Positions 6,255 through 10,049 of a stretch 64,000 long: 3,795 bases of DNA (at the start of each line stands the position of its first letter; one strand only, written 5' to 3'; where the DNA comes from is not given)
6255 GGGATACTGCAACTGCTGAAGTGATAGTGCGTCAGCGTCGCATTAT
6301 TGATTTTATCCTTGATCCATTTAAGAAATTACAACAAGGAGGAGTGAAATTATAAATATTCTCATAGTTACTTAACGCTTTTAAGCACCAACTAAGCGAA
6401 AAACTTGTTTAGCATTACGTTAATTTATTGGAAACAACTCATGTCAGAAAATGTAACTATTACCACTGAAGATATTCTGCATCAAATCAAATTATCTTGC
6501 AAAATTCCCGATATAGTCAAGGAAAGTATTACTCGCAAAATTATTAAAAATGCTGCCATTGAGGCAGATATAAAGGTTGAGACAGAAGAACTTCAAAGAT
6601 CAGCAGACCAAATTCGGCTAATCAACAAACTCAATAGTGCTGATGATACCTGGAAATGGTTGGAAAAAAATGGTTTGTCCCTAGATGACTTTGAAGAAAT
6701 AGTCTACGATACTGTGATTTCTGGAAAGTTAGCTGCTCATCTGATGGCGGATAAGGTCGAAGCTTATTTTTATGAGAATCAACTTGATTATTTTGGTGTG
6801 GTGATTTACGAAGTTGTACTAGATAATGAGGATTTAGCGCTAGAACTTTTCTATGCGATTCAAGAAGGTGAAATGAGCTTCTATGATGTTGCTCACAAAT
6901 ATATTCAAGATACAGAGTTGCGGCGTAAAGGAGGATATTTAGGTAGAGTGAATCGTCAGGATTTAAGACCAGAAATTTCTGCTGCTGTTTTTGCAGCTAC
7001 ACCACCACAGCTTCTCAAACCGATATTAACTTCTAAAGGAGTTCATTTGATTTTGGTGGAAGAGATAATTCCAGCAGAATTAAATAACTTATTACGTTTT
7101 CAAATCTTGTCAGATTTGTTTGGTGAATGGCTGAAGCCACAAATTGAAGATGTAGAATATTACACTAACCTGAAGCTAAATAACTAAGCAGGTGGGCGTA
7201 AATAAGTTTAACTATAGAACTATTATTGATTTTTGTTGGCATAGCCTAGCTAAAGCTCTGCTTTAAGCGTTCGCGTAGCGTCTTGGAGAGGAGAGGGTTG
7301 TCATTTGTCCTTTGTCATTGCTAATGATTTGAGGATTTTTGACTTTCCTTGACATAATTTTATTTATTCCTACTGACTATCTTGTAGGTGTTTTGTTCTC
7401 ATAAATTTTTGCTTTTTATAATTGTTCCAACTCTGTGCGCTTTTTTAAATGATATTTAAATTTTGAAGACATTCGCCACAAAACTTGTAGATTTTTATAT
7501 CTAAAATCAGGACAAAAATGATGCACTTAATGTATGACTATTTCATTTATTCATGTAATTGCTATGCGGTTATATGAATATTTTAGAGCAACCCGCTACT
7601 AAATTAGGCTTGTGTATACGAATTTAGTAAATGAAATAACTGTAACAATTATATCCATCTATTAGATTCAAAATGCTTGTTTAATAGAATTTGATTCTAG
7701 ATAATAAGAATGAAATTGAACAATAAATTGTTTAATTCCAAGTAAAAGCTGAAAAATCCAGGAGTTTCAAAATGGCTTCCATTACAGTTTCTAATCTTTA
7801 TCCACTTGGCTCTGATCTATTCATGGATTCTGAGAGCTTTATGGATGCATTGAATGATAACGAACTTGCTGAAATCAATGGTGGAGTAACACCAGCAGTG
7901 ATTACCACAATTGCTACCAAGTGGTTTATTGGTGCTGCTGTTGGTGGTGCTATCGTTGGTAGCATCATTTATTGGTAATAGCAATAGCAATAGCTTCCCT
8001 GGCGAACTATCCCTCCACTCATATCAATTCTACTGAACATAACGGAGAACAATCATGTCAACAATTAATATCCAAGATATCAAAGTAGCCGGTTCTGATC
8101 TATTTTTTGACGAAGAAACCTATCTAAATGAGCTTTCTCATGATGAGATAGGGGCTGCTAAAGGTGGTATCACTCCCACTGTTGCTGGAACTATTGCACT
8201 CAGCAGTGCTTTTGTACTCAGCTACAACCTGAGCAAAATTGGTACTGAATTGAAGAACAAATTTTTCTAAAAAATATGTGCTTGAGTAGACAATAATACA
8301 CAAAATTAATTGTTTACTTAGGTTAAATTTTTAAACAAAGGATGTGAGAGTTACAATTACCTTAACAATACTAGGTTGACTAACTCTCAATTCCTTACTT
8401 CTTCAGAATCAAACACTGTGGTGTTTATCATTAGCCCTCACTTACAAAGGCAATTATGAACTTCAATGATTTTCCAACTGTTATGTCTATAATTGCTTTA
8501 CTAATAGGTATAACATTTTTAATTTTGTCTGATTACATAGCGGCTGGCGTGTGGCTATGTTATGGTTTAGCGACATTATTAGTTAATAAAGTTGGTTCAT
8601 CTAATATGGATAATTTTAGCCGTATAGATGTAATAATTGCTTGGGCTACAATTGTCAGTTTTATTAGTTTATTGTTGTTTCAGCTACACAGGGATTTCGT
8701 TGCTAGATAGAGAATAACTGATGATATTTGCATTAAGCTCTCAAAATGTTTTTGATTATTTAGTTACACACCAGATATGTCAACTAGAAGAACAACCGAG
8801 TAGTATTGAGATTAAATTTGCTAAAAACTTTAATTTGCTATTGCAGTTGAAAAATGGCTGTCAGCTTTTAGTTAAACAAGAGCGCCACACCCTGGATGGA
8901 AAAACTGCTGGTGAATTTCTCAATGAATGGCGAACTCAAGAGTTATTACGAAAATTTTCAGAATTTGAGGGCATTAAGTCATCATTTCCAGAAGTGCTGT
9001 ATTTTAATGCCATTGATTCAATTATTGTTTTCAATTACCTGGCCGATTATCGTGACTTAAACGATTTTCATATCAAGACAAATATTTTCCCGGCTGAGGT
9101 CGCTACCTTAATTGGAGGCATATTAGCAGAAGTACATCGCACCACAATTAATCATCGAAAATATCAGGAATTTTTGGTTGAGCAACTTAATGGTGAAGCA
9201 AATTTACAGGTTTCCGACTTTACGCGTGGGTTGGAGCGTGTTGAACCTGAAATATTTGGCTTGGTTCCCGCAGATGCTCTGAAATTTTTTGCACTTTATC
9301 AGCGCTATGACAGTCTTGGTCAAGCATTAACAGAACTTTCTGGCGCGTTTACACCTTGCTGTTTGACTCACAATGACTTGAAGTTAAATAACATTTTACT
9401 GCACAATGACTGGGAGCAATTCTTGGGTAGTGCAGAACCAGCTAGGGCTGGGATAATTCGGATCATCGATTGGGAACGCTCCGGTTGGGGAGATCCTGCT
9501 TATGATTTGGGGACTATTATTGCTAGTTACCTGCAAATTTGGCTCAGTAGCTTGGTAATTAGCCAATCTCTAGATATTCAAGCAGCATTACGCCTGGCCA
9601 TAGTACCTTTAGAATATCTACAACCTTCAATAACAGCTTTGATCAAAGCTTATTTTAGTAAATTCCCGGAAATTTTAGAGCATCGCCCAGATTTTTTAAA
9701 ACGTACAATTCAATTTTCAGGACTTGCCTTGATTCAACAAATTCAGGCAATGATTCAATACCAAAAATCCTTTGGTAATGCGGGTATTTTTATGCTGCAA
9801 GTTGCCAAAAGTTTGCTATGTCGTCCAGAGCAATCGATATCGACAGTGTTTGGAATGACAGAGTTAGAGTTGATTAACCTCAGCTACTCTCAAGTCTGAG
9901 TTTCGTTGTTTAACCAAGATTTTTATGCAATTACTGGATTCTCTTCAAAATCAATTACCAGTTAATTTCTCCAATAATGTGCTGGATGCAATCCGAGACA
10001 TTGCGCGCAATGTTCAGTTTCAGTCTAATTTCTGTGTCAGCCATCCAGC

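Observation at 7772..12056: Kinase + HopA1-like + reductase module acting on Cys-free two-peptide GG precursors (class-V-lanthipeptide-type dehydration without any possible lanthionine)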

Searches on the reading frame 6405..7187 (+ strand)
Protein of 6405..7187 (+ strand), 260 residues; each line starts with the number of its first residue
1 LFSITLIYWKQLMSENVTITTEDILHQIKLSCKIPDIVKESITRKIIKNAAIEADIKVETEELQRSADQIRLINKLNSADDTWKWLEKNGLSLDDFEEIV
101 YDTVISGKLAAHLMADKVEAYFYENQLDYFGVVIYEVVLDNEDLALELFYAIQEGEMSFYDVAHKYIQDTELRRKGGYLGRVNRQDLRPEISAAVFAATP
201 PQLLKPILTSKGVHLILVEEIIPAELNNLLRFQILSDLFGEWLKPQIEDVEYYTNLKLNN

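Call 4: search_protein_families(library=pfam, proteins=[window:6405-7187:+], max_evalue=0.1)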
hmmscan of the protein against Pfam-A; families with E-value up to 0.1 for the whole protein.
window:6405-7187:+ (260 aa): 4 families
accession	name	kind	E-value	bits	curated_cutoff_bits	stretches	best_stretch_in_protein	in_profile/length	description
PF00639.27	Rotamase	-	2.3e-11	45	21.7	1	143-219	20-96/97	PPIC-type PPIASE domain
PF13616.12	Rotamase_3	-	1.1e-07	32.8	22.5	1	143-219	38-113/116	PPIC-type PPIASE domain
PF13145.12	Rotamase_2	-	1.3e-05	26.4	27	1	117-225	5-112/121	PPIC-type PPIASE domain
PF09312.16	SurA_N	-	0.007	17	30.8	1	37-106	46-114/118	SurA N-terminal domain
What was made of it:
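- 6405..7187 (+): PpiC/parvulin-like protein of the transport set. The true start is probably the ATG at about 6441. Pfam Rotamase 2.3e-11 (call 4).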

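Call 6: search_protein_families(library=ncbifam, proteins=[window:6405-7187:+], max_evalue=0.01)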
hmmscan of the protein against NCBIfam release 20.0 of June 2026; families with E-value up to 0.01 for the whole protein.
window:6405-7187:+ (260 aa): 9 families
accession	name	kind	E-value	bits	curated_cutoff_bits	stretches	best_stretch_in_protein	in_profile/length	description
TIGR04500.1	PpiC_rel_mature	subfamily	1e-15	57.9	180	1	38-246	117-329/340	TIGR04500 family putative peptide maturation system protein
NF000809.0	PRK00059.1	equivalog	1.8e-14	53.9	303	1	23-219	77-285/336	peptidylprolyl isomerase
NF002827.0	PRK03002.1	equivalog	2.4e-08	33.4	343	1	137-217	142-221/285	peptidylprolyl isomerase PrsA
NF008038.0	PRK10770.1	equivalog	2e-05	23.6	394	1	150-218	312-380/431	peptidylprolyl isomerase SurA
NF002824.0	PRK02998.1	subfamily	2.4e-05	23.9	360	1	14-220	25-222/283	peptidylprolyl isomerase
NF002846.0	PRK03095.1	equivalog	3.3e-05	23.5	361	1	16-222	32-222/287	peptidylprolyl isomerase PrsA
TIGR02933.1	nifM_nitrog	equivalog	6.2e-05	23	168.2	1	152-225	152-224/256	nitrogen fixation protein NifM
NF011969.0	PRK15441.1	equivalog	0.0021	18.4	127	1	137-218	10-89/93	peptidylprolyl isomerase PpiC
NF008054.0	PRK10788.1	equivalog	0.008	14.9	493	0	116-229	252-366/626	peptidylprolyl isomerase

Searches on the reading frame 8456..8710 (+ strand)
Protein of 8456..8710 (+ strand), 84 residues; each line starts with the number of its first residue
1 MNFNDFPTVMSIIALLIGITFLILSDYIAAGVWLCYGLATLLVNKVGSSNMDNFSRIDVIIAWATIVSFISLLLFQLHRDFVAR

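Call 4: search_protein_families(library=pfam, proteins=[window:8456-8710:+], max_evalue=0.1)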
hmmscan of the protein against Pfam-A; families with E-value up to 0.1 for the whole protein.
window:8456-8710:+ (84 aa): 0 families

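Call 6: search_protein_families(library=ncbifam, proteins=[window:8456-8710:+], max_evalue=0.01)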
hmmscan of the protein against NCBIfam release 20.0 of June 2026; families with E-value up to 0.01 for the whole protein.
window:8456-8710:+ (84 aa): 0 families
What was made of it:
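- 8456..8710 (+): 84-aa hydrophobic protein, a candidate immunity protein. No family match (calls 4, 6).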

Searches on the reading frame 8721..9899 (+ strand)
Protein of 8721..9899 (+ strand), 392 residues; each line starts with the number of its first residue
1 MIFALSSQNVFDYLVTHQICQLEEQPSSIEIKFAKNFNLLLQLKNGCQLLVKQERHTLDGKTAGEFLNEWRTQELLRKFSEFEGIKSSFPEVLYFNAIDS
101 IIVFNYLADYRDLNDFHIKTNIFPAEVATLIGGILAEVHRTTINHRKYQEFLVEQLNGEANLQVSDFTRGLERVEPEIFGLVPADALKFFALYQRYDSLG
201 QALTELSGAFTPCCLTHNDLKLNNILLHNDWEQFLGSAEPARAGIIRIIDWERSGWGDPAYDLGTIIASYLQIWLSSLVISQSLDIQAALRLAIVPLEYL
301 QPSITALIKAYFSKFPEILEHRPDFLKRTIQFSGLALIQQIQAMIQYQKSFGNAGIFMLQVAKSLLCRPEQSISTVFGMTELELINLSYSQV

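Call 4: search_protein_families(library=pfam, proteins=[window:8721-9899:+], max_evalue=0.1)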
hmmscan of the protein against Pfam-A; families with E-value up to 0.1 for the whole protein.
window:8721-9899:+ (392 aa): 4 families
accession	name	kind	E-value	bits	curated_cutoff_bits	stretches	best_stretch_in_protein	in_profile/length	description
PF01636.29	APH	-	1.5e-08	35.1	23.2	1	127-275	96-217/239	Phosphotransferase enzyme family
PF01633.27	Choline_kinase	-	2.8e-06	27.3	29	1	122-265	83-202/300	Choline/ethanolamine kinase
PF02958.26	EcKL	-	0.0011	18.9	22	1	187-270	190-264/294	Ecdysteroid kinase-like family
PF06293.20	Kdo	-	0.077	12.9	21.3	0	99-175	91-174/207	Lipopolysaccharide kinase (Kdo/WaaP) family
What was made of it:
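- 8721..9899 (+): LanK-like Ser/Thr kinase (APH fold). APH 1.5e-8 (call 4).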

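Call 6: search_protein_families(library=ncbifam, proteins=[window:8721-9899:+], max_evalue=0.01)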
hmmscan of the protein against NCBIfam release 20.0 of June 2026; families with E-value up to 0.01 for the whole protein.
window:8721-9899:+ (392 aa): 5 families
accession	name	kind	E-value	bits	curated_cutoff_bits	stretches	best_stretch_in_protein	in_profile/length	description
NF038156.1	lant_syn_V_LxmK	equivalog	8.1e-21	74.5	315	1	28-375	20-344/347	class V lanthionine synthetase subunit LxmK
NF041256.1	GntI_guanitoxin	equivalog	0.00038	19.9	357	1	196-264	173-211/282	guanitoxin biosynthesis pre-guanitoxin N-oxide kinase GntI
TIGR03724.2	arch_bud32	equivalog_domain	0.004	16.7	125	0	67-146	35-109/193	KEOPS complex kinase/ATPase Bud32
NF041268.1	capreo_Cph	equivalog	0.0053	16.4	390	1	214-281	183-241/285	capreomycin phosphotransferase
NF000088.1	viomycin_Vph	equivalog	0.0093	15.3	400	0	215-276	192-244/293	viomycin phosphotransferase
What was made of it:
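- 8721..9899 (+): LxmK model 8e-21 over the full length, below its cut-off (call 6).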

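Call 30: search_solved_structures(query=window:8721-9899:+, max_evalue=0.01, show_alignments=1)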
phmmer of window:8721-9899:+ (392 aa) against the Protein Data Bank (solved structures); distinct sequences matched with E-value up to 0.01: 0.

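Call 35: search_solved_structures(query=A3, max_evalue=0.01, show_alignments=1)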
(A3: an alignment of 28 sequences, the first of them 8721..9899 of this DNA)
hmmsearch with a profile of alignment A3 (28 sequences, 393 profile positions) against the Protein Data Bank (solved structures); distinct sequences matched with E-value up to 0.01: 4.
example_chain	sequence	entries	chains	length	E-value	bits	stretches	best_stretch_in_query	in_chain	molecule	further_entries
8zic_A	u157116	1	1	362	0.00015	24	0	202-270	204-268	4-hydroxytryptamine kinase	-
9eto_A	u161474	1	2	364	0.00015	24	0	202-270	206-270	4-hydroxytryptamine kinase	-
7s3l_A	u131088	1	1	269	0.0015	20.6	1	221-295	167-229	Aminoglycoside phosphotransferase family protein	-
8v3v_A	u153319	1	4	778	0.0027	19.8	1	204-271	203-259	Acyl-Coenzyme A dehydrogenase family, member 11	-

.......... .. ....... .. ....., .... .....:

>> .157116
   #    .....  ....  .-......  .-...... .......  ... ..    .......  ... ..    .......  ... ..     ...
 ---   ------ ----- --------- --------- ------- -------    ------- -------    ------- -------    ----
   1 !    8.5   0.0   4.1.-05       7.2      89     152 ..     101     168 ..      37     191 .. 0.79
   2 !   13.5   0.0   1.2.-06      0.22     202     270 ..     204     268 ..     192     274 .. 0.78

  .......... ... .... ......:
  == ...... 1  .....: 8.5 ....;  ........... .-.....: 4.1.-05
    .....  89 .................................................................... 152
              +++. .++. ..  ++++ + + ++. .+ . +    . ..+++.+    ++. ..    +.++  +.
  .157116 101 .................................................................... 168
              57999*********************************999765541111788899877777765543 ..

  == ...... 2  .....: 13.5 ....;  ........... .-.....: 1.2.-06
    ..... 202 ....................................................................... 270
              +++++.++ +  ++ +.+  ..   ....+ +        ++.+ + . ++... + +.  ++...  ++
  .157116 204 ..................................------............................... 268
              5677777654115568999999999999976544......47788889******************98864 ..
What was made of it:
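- The kinase scores far below the LxmK equivalog cut-off (call 6), and its family profile found no PDB chain named LxmK at E<0.01 (call 35).
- Tried and rejected: Sequence searches of the PDB with the kinase alone (call 30) and with its family profile (call 35) found no chain named LxmK at E<0.01.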
